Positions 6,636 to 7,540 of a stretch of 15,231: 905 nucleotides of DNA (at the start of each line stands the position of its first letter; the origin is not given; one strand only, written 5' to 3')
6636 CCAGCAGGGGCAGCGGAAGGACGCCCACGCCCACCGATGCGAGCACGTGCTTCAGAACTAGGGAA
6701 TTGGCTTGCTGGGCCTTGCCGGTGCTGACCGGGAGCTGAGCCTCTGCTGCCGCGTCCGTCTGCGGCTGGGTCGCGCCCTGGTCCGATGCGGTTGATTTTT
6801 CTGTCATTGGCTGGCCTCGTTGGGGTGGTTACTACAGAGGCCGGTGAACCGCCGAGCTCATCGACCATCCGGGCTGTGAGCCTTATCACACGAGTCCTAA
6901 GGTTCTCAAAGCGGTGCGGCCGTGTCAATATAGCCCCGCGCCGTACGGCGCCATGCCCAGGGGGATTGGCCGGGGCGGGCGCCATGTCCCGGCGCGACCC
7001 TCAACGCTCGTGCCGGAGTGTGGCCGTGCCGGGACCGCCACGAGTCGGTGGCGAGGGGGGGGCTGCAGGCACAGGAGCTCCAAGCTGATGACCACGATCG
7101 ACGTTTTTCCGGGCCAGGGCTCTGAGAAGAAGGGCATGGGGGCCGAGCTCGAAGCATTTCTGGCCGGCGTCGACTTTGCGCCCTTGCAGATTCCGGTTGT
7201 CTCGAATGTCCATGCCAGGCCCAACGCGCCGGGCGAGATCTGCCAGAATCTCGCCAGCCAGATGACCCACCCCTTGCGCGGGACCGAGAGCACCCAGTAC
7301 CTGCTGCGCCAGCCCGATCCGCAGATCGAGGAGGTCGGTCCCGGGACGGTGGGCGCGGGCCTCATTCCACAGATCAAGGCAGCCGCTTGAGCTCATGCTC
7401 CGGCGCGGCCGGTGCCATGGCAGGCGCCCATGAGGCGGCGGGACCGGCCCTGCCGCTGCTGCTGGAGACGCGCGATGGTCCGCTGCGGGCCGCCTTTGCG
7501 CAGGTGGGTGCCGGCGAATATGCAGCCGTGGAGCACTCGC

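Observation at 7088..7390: In-frame deleted FabD-like acyltransferase: N-terminus fused directly to C-terminus, catalytic core missing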

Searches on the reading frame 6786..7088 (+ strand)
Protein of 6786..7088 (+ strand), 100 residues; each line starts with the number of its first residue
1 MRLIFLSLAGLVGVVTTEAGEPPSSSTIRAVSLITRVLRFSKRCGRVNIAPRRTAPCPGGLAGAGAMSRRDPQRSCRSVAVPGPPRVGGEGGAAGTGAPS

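Call 9: search_protein_families(library=pfam, proteins=[window:6786-7088:+], max_evalue=0.01)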
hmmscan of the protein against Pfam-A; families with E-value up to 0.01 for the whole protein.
window:6786-7088:+ (100 aa): 0 families

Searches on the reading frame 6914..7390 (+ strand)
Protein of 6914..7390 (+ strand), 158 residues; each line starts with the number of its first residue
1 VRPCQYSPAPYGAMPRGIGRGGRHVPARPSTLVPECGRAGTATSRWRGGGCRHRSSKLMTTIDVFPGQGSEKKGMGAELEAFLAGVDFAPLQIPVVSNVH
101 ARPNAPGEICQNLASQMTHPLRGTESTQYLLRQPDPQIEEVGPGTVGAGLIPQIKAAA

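Call 10: search_protein_families(library=pfam, proteins=[window:6914-7390:+], max_evalue=10)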
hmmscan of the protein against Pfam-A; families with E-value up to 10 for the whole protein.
window:6914-7390:+ (158 aa): 1 family
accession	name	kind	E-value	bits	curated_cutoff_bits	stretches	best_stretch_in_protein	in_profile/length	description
PF00698.26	Acyl_transf_1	-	0.091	12.6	32.7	1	64-79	3-18/319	Acyl transferase domain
